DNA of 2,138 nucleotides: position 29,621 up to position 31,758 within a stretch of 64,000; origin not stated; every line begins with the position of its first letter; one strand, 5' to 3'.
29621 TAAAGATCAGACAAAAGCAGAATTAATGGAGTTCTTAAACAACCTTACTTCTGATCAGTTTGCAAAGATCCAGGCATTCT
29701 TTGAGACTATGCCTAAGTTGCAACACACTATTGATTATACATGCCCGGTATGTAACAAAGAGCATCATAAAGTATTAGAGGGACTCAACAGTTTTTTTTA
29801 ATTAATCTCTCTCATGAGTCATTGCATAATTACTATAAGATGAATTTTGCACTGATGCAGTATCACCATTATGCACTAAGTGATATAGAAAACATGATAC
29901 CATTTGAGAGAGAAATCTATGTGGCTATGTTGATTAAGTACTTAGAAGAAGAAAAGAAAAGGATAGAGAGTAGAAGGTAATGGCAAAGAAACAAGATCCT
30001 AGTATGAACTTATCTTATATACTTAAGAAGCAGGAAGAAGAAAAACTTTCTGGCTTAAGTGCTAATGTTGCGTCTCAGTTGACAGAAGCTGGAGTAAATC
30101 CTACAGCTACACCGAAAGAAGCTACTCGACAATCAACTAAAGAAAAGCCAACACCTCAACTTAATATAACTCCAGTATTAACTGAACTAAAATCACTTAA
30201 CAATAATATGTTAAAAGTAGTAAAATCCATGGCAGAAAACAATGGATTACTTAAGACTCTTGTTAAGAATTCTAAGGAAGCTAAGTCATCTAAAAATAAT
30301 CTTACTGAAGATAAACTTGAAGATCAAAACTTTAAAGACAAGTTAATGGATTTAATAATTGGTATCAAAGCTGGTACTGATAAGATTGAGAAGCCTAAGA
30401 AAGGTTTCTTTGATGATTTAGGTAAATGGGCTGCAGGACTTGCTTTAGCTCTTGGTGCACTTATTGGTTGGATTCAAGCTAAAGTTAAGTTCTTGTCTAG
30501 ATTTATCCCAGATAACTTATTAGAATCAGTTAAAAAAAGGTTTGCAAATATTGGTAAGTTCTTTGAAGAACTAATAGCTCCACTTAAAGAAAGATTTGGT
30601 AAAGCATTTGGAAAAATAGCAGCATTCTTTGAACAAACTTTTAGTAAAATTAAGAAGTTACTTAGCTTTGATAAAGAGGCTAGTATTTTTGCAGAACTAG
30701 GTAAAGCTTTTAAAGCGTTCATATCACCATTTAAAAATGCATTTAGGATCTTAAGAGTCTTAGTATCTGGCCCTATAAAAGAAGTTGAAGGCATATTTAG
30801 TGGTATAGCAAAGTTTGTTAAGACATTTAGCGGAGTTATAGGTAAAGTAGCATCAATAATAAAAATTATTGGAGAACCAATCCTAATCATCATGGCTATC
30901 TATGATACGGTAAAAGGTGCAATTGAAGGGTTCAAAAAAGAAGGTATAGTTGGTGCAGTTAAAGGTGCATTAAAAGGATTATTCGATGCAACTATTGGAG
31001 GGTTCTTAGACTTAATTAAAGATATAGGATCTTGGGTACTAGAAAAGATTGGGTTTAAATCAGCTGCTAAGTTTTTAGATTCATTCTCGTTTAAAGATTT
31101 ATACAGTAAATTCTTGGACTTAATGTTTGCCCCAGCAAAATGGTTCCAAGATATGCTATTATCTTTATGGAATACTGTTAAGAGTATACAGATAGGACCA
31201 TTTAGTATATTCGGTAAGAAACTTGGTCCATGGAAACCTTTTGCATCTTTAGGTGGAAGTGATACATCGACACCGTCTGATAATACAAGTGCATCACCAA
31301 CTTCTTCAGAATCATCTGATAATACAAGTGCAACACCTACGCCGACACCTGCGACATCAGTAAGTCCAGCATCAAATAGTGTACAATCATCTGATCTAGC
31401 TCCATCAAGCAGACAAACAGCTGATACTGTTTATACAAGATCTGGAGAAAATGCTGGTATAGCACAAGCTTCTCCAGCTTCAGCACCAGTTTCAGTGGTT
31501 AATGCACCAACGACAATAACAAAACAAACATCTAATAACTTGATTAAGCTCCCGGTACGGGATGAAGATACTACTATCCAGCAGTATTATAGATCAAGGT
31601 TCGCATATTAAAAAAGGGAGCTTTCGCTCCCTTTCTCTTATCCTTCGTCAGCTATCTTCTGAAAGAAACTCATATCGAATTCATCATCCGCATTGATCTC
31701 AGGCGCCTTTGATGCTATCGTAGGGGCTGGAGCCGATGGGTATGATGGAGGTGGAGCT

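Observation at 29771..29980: Predicted -1 frameshift fuses gp26 to gp51 right before the tape measure, as in lambda G/GT-H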

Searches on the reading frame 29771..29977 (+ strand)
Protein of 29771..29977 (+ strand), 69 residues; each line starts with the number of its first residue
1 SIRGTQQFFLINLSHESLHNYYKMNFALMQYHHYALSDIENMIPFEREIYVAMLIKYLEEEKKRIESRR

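Call 3: search_protein_families(library=pfam, proteins=[window:29771-29977:+], max_evalue=0.01)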
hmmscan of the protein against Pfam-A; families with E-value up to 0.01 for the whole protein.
window:29771-29977:+ (69 aa): 0 families

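Call 4: search_protein_families(library=phrogs, proteins=[window:29771-29977:+], max_evalue=0.01)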
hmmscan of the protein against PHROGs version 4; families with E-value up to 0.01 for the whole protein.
window:29771-29977:+ (69 aa): 2 families
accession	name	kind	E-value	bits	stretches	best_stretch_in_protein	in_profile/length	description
phrog_634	-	tail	5.6e-26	92.1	1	7-67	54-114/121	baseplate hub assembly catalyst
phrog_150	-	tail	6.6e-10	39.9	1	2-56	225-278/282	baseplate hub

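Call 22: search_dna_similar(query=window:29771-29977:+, collection=phages, mode=protein, max_rows=60, rows=spread, max_evalue=0.001)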
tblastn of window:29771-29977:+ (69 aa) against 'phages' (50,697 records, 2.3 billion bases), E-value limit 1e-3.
Records with a match: 578; places in all: 578; records where one place covers at least 80% of the query: 540.
Best place of each record, by identity: <60% 578.
By first word of the organism name: Synechococcus 378; Cyanophage 61; Vibrio 51; Prochlorococcus 24; Aeromonas 18; Rhizobium 9; Sinorhizobium 9; Marine 7; Methylophilales 4; Pseudomonas 4; and 8 more.
By host as written in the record: - 200; Synechococcus 107; Synechococcus sp. 38; Synechococcus sp. WH7803 28; Synechococcus sp. WH8102 20; Synechococcus sp. MW02 18; Synechococcus sp. WH 7803 15; Sinorhizobium meliloti 9; and 68 more.
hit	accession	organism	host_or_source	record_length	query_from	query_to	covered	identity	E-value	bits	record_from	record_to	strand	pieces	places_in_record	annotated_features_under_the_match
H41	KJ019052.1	Synechococcus phage ACG-2014f_Syn7803C7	-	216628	2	69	99%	55.9%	4e-19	84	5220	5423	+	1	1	base plate hub assembly catalyst | baseplate hub subunit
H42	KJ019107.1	Synechococcus phage ACG-2014f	-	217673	2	69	99%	54.4%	1e-18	83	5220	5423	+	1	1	base plate hub assembly catalyst | baseplate hub subunit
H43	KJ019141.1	Synechococcus phage ACG-2014f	-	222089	2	69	99%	54.4%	1e-18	83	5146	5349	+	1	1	base plate hub assembly catalyst | baseplate hub subunit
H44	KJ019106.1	Synechococcus phage ACG-2014f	-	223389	2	69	99%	54.4%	1e-18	83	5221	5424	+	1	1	base plate hub assembly catalyst | baseplate hub subunit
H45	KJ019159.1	Synechococcus phage ACG-2014f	-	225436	2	69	99%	54.4%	1e-18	83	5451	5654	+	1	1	base plate hub assembly catalyst | baseplate hub subunit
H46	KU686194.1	Synechococcus phage S-CAM1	Synechococcus sp.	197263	4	69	96%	54.5%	3e-18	82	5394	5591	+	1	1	baseplate hub subunit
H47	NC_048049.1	Synechococcus phage S-T4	Synechococcus sp. WH 7803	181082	4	67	93%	55.4%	8e-16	75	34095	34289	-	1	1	baseplate hub assembly catalyst | baseplate hub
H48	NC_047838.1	Synechococcus phage Bellamy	Synechococcus str. WH8109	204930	4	62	86%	59.3%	3e-18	81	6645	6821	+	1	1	11: baseplate hub assembly catalyst | 10: baseplate hub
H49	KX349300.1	Cyanophage S-RIM14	Synechococcus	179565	4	64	88%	57.4%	5e-18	81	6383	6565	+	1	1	hypothetical protein | baseplate hub subunit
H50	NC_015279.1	Synechococcus phage S-SM2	Synechococcus sp. WH8017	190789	4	68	94%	53.8%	5e-16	75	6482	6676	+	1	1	baseplate hub assembly catalyst | gp26: baseplate hub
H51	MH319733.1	Marine virus AG-345-E02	single cell amplified by WGA-X; seawater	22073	1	61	88%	55.7%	2e-17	79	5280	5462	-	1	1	record has no annotation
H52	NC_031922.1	Synechococcus phage S-CAM9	Synechococcus sp.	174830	5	66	90%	54.8%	1e-16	77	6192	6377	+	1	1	baseplate hub assembly catalyst | baseplate hub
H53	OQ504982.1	Synechococcus phage S-8S53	Parasynechococcus marenigrum WH 8102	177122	4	66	91%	54.0%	1e-16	77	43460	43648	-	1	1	hypothetical protein | baseplate hub assembly chaperone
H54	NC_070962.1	Synechococcus phage S-SCSM1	Synechococcus sp. WH 7803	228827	9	67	86%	55.9%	1e-14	71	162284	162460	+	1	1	baseplate hub assembly catalyst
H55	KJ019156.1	Synechococcus phage ACG-2014e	-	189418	8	66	86%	54.2%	4e-15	73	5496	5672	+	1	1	baseplate hub subunit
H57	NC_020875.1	Synechococcus phage S-SSM4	Synechococcus sp. WH8018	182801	4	69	96%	47.0%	3e-14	70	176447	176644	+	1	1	baseplate hub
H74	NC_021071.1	Cyanophage P-RSM1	Prochlorococcus MIT9303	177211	1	69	100%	40.6%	7e-13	66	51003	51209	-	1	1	baseplate hub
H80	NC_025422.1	Caulobacter phage Cr30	Caulobacter crescentus CB15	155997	4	63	87%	45.9%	4e-8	53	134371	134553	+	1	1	baseplate hub assembly catalyst | hypothetical protein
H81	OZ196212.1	Vibrio phage D527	Seawater and oysters mix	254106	5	63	86%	45.8%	3e-9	56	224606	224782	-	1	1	baseplate hub assembly catalyst | baseplate hub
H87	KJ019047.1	Synechococcus phage ACG-2014d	-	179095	4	68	94%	41.5%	6e-11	61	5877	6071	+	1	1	baseplate hub subunit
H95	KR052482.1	Sinorhizobium phage phiN3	Sinorhizobium meliloti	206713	5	63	86%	40.7%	2e-10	60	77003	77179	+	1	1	baseplate hub assembly catalyst | baseplate hub subunit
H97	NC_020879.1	Aeromonas phage Aes012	Aeromonas sp.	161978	7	61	80%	38.2%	9e-5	44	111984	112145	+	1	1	baseplate hub assembly catalyst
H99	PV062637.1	Nitratidesulfovibrio phage SRB7757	Nitratidesulfovibrio vulgaris ATCC7757 ...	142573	2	63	90%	32.3%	4e-4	42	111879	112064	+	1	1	record has no annotation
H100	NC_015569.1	Synechococcus phage S-CRM01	Synechococcus sp. LC16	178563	4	59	81%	32.1%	2e-6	48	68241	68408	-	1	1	baseplate hub assembly catalyst | baseplate hub subunit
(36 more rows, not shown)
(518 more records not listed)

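Call 23: get_annotated_region(hit=H57, flank=1500)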
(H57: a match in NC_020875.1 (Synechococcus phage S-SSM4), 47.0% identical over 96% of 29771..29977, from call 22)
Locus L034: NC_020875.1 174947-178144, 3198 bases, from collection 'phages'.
description: Cyanophage S-SSM4 genomic sequence.
organism: Synechococcus phage S-SSM4 (NCBI taxid 536466)
taxonomy: Viruses; Duplodnaviria; Heunggongvirae; Uroviricota; Caudoviricetes; Kyanoviridae; Greenvirus; Greenvirus ssm4
host: Synechococcus sp. WH8018; source: Atlantic: W Sargasso Sea; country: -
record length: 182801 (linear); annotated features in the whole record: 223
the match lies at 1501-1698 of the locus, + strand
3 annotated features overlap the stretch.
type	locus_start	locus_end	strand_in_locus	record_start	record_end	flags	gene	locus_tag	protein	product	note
CDS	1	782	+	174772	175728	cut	-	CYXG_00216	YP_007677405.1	hypothetical protein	-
CDS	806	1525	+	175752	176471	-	-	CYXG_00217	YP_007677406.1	baseplate hub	-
CDS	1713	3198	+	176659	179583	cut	-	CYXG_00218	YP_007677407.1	endolysin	-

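Call 24: get_annotated_region(hit=H74, flank=1500)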
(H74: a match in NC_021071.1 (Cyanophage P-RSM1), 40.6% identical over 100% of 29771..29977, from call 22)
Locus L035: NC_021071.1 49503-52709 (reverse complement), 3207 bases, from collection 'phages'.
description: Cyanophage P-RSM1 genomic sequence.
organism: Cyanophage P-RSM1 (NCBI taxid 536444)
taxonomy: Viruses; Duplodnaviria; Heunggongvirae; Uroviricota; Caudoviricetes; Kyanoviridae; Emcearvirus; Emcearvirus gerard
host: Prochlorococcus MIT9303; source: Red Sea; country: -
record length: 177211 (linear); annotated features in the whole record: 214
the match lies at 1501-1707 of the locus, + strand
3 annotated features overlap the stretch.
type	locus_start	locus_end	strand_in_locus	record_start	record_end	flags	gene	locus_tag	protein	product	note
CDS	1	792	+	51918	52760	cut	-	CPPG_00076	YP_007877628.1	hypothetical protein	-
CDS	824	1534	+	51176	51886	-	-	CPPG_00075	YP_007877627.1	baseplate hub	similar to gp26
CDS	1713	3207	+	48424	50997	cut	-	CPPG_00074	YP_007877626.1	endolysin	-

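Call 25: get_annotated_region(hit=H46, flank=1500)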
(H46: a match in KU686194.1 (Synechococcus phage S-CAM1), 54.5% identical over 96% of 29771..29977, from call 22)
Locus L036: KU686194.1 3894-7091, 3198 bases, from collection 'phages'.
description: Synechococcus phage S-CAM1 isolate 0809CC03, complete genome.
organism: Synechococcus phage S-CAM1 (NCBI taxid 754037)
taxonomy: Viruses; Duplodnaviria; Heunggongvirae; Uroviricota; Caudoviricetes; Kyanoviridae; Anaposvirus; Anaposvirus socalone
host: Synechococcus sp.; source: -; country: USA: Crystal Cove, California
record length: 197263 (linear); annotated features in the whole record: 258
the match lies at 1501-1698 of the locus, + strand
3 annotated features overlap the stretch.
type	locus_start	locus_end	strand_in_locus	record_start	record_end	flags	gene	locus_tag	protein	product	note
CDS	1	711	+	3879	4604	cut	-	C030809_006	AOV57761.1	hypothetical protein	-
CDS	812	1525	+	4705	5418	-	-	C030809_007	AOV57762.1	baseplate hub subunit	base plate hub subunit gp26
CDS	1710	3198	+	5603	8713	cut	-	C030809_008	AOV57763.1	hypothetical protein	-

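Call 26: get_annotated_region(hit=H87, flank=1500)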
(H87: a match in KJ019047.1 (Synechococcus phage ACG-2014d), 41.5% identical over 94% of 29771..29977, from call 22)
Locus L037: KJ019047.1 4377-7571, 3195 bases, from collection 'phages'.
description: Synechococcus phage ACG-2014d isolate Syn7803C73, complete genome.
organism: Synechococcus phage ACG-2014d (NCBI taxid 1493509)
taxonomy: Viruses; Duplodnaviria; Heunggongvirae; Uroviricota; Caudoviricetes; Kyanoviridae; Lowelvirus; Lowelvirus tuscon4d
host: -; source: -; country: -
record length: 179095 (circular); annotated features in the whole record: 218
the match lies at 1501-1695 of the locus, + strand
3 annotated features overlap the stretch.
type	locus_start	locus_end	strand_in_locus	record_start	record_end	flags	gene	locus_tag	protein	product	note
CDS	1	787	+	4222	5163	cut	-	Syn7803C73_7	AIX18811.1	hypothetical protein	-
CDS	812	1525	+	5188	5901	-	-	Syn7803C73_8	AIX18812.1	baseplate hub subunit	gp26 baseplate hub subunit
CDS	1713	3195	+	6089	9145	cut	-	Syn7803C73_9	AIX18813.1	hypothetical protein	-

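Call 27: get_annotated_region(hit=H81, flank=1500)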
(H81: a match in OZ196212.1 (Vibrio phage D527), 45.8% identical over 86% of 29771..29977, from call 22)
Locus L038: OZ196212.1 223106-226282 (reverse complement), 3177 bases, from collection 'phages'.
description: Vibrio phage D527 genome assembly, chromosome: VPD527_1.
organism: Vibrio phage D527 (NCBI taxid 3105287)
taxonomy: Viruses
host: -; source: Seawater and oysters mix; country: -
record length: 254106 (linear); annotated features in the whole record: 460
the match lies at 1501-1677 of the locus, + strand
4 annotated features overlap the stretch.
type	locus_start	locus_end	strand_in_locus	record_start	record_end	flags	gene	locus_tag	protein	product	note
CDS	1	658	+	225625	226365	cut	-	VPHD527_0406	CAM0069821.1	tail tube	-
CDS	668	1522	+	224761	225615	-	-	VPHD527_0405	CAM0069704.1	baseplate hub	-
CDS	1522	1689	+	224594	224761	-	-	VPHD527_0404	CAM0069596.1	baseplate hub assembly catalyst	-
CDS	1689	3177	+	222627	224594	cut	-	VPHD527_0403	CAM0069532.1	hypothetical protein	-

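Call 28: get_annotated_region(hit=H80, flank=1500)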
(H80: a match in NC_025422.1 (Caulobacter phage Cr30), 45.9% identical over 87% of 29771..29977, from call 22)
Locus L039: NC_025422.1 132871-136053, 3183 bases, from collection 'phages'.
description: Caulobacter phage Cr30, complete genome.
organism: Caulobacter phage Cr30 (NCBI taxid 1357714)
taxonomy: Viruses; Duplodnaviria; Heunggongvirae; Uroviricota; Caudoviricetes
host: Caulobacter crescentus CB15; source: pond water; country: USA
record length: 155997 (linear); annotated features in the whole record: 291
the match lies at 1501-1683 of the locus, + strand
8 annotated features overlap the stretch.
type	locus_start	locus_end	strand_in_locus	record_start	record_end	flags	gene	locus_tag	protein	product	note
CDS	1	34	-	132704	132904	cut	-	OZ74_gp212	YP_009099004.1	hypothetical protein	-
CDS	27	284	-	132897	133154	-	-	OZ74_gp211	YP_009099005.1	hypothetical protein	-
CDS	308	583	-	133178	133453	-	-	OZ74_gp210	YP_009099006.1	hypothetical protein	-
CDS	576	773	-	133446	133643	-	-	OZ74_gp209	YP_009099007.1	hypothetical protein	-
CDS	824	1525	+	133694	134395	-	-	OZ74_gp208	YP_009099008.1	hypothetical protein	-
CDS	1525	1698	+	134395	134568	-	-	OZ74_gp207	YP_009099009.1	baseplate hub assembly catalyst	-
CDS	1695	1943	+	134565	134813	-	-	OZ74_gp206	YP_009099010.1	hypothetical protein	-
CDS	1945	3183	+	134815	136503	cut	-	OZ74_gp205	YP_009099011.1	tail tape measure protein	-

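Call 29: get_annotated_region(hit=H95, flank=1500)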
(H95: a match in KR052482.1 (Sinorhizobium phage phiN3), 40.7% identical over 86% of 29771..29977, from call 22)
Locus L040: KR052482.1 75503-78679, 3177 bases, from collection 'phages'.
description: Sinorhizobium phage phiN3, complete genome.
organism: Sinorhizobium phage phiN3 (NCBI taxid 1647405)
taxonomy: Viruses; Duplodnaviria; Heunggongvirae; Uroviricota; Caudoviricetes; Emdodecavirus; Emdodecavirus N3
host: Sinorhizobium meliloti; source: -; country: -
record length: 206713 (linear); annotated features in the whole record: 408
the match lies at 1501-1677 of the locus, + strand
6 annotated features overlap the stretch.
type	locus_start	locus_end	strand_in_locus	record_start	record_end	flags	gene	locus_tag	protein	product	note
CDS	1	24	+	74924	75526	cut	-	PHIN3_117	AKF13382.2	DNA end protector protein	gp115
CDS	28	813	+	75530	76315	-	-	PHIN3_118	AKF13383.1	tail tube monomer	gp116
CDS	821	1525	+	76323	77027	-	-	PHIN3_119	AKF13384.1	baseplate hub subunit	gp117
CDS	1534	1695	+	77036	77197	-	-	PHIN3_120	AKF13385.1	baseplate hub assembly catalyst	gp118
CDS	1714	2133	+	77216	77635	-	-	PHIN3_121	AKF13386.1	hypothetical protein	gp119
CDS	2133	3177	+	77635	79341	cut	-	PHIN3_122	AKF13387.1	hypothetical protein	gp120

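Call 30: get_annotated_region(hit=H97, flank=1500)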
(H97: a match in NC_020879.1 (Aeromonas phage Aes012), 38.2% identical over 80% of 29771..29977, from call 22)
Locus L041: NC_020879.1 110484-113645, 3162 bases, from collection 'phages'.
description: Aeromonas phage Aes012, complete genome.
organism: Aeromonas phage Aes012 (NCBI taxid 1198014)
taxonomy: Viruses; Duplodnaviria; Heunggongvirae; Uroviricota; Caudoviricetes; Straboviridae; Tulanevirus; Tulanevirus aes12
host: Aeromonas sp.; source: -; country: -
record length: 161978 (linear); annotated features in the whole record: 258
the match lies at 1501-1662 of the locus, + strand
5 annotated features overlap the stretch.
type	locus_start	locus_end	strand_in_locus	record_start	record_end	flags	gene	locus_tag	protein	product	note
CDS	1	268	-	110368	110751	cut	-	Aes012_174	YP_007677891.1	baseplate wedge subunit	gp25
CDS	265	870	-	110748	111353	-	-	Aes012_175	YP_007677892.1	baseplate hub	gp26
CDS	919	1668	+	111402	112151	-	-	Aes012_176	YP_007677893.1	baseplate hub assembly catalyst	gp51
CDS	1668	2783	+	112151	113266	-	-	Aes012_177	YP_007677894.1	baseplate hub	gp27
CDS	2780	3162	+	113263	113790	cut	-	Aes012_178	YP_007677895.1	baseplate hub distal subunit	gp28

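Call 31: get_annotated_region(hit=H99, flank=1500)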
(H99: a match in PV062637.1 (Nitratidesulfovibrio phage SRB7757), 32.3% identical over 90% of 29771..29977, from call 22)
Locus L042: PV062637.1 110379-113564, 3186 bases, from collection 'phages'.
description: UNVERIFIED: Nitratidesulfovibrio phage SRB7757, complete genome.
organism: Nitratidesulfovibrio phage SRB7757 (NCBI taxid 3400148)
taxonomy: Viruses; Duplodnaviria; Heunggongvirae; Uroviricota; Caudoviricetes
host: Nitratidesulfovibrio vulgaris ATCC7757 (synonym: Desulfovibtio vulgaris); source: -; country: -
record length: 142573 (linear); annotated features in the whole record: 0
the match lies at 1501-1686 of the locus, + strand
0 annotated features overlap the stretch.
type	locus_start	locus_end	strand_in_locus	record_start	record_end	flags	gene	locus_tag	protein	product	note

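Call 32: get_annotated_region(hit=H100, flank=1500)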
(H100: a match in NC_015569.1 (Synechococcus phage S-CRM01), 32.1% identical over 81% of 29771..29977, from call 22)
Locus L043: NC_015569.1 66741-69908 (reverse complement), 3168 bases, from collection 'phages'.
description: Synechococcus phage S-CRM01, complete genome.
organism: Synechococcus phage S-CRM01 (NCBI taxid 1026955)
taxonomy: Viruses; Duplodnaviria; Heunggongvirae; Uroviricota; Caudoviricetes; Kyanoviridae
host: Synechococcus sp. LC16; source: Copco Reservoir, Klamath River; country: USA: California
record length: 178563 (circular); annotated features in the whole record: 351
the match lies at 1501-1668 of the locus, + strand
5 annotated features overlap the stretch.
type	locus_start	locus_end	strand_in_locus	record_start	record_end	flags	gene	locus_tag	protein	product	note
CDS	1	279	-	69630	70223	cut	-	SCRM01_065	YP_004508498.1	hypothetical cyanophage protein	g65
CDS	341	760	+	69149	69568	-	gp4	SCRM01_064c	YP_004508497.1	head closure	g64; T4-like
CDS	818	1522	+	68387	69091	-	-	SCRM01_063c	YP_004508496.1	baseplate hub subunit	gp26-like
CDS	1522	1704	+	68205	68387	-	-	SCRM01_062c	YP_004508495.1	baseplate hub assembly catalyst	gp51-like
CDS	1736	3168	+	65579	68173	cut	-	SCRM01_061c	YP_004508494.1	hypothetical cyanophage protein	g61; T4-like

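Call 33: search_protein_families(library=pfam, proteins=[L041:919-1665:+, L041:268-870:-], max_evalue=1)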
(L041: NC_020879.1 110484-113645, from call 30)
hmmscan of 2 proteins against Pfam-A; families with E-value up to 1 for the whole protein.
L041:919-1665:+ (249 aa): 1 family
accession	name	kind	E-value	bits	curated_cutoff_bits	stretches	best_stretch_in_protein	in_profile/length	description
PF12322.14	T4_baseplate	-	2e-45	155.6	24.5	1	2-198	2-219/219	T4 bacteriophage base plate protein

L041:268-870:- (201 aa): 1 family
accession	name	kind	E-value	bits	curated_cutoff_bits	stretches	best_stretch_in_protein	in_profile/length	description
PF12322.14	T4_baseplate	-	2.5e-28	99.7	24.5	1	5-194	9-217/219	T4 bacteriophage base plate protein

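Call 34: search_protein_families(library=phrogs, proteins=[L041:919-1665:+, L041:268-870:-], max_evalue=1)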
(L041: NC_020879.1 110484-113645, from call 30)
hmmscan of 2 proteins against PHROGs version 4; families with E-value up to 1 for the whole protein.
L041:919-1665:+ (249 aa): 4 families
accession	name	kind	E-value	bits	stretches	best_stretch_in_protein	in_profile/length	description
phrog_150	-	tail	4e-73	247.3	1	2-247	13-282/282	baseplate hub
phrog_634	-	tail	7.1e-18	66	1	144-249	2-109/121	baseplate hub assembly catalyst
phrog_23772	-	tail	0.00041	21.1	1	169-249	158-239/244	baseplate protein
phrog_1854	-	head and packaging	0.034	14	1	56-97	61-102/276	PmgB-like head morphogenesis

L041:268-870:- (201 aa): 2 families
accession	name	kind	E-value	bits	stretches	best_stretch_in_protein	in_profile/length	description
phrog_150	-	tail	1.8e-41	143.4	1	3-198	17-235/282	baseplate hub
phrog_5012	-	unknown function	0.099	13.7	1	108-134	14-42/51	-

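Call 60: find_related_loci(query=L041:919-1665:+, collection=viral_contigs, flank=1200)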
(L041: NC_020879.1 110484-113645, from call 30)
Query L041:919-1665:+ (249 aa) in viral_contigs; peptide patterns used: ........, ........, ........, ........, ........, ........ (x = any residue, [..] = any of these).
29 stretches matched a pattern; 6 encode a relative of the query (tblastn E <= 1e-3); 6 distinct loci.
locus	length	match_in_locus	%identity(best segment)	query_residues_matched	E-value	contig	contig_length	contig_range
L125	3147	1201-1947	100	1-249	5e-172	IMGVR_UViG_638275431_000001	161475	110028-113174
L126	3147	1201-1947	100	1-249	2e-171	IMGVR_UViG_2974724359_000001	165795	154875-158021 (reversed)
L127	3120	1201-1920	72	1-241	1e-118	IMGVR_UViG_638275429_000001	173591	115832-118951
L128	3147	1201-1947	47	1-249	2e-73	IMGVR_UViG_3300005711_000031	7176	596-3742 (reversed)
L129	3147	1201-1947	46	1-249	7e-71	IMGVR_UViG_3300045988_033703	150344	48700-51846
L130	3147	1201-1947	45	1-249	3e-70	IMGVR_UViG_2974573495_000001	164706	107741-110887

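Call 69: search_protein_representatives(protein=L125:1201-1947:+)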
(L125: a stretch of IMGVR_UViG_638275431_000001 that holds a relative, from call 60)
Query: 249 residues. Proteins with E-value up to 0.001 (for the whole library): 42; up to 1e-10: 18; up to 1e-30: 11. The best 42 are listed.
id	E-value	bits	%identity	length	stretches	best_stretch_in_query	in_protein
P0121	6.5e-65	235.5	43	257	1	1-249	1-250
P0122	3.4e-56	207.0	40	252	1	1-248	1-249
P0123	4.7e-53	196.7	40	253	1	2-245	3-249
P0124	1.2e-48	182.2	38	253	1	2-246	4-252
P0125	1.3e-48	182.1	38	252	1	2-246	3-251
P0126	9.1e-48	179.4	37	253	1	1-244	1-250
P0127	9.4e-45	169.5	39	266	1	2-246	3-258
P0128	3.0e-44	167.8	35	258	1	1-246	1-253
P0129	1.7e-36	142.5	33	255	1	1-247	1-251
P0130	1.3e-35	139.6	34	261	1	1-248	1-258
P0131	9.7e-33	130.2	35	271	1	3-247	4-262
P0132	1.2e-30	123.4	37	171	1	1-164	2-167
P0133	3.0e-30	122.0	50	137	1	2-120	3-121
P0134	6.4e-25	104.6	30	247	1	2-248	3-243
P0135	6.9e-24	101.2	32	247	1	3-246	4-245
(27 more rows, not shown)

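Call 92: search_protein_families(library=pfam, proteins=[L041:919-1220:+], max_evalue=10)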
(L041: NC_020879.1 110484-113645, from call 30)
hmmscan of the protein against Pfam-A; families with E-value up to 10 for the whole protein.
L041:919-1220:+ (100 aa): 4 families
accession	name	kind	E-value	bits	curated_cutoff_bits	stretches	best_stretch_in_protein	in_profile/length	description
PF12322.14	T4_baseplate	-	1.7e-23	83.9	24.5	1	2-98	2-103/219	T4 bacteriophage base plate protein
PF12760.12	Zn_ribbon_IS1595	-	0.087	13.2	25.4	1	80-95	18-33/46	Transposase zinc-ribbon domain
PF17103.10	Stealth_CR4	-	0.13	12.7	27.4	1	40-61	25-46/55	Stealth protein CR4, conserved region 4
PF24441.1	DUF7560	-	0.21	11.8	27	1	79-87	4-12/44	Family of unknown function (DUF7560)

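Call 105: search_protein_families(library=ncbifam, proteins=[window:29798-29977:+], max_evalue=0.01)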
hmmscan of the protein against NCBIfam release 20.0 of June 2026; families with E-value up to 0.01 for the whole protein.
window:29798-29977:+ (60 aa): 0 families

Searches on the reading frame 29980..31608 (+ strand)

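Call 3: search_protein_families(library=pfam, proteins=[window:29980-31608:+], max_evalue=0.01)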
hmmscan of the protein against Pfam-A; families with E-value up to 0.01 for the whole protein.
window:29980-31608:+ (543 aa): 0 families

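Call 4: search_protein_families(library=phrogs, proteins=[window:29980-31608:+], max_evalue=0.01)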
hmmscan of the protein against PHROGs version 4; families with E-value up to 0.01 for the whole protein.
window:29980-31608:+ (543 aa): 9 families
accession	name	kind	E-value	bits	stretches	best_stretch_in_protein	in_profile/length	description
phrog_1535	-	tail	2.2e-08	33.8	1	120-352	839-1042/1152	tail length tape measure protein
phrog_305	-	tail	1.1e-07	31.9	1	63-352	395-653/1001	tail length tape measure protein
phrog_1204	-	tail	8.8e-07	28.1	1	69-396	309-582/1483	tail protein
phrog_5448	-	tail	2.7e-05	22.2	1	97-362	1470-1732/3103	tail length tape measure protein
phrog_4200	-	tail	8.2e-05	22.3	1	151-313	406-570/732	tail length tape measure protein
phrog_1272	-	tail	0.00014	20.7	1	140-358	634-878/1606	tail length tape measure protein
phrog_27688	-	unknown function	0.00027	20.7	1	271-381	203-314/567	-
phrog_315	-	lysis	0.00049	19.7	1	244-385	30-179/677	endolysin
phrog_4070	-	tail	0.0016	17.6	1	178-353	103-270/989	tail length tape measure protein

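Call 105: search_protein_families(library=ncbifam, proteins=[window:29980-31608:+], max_evalue=0.01)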
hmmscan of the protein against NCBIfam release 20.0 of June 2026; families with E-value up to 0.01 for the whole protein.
window:29980-31608:+ (543 aa): 0 families
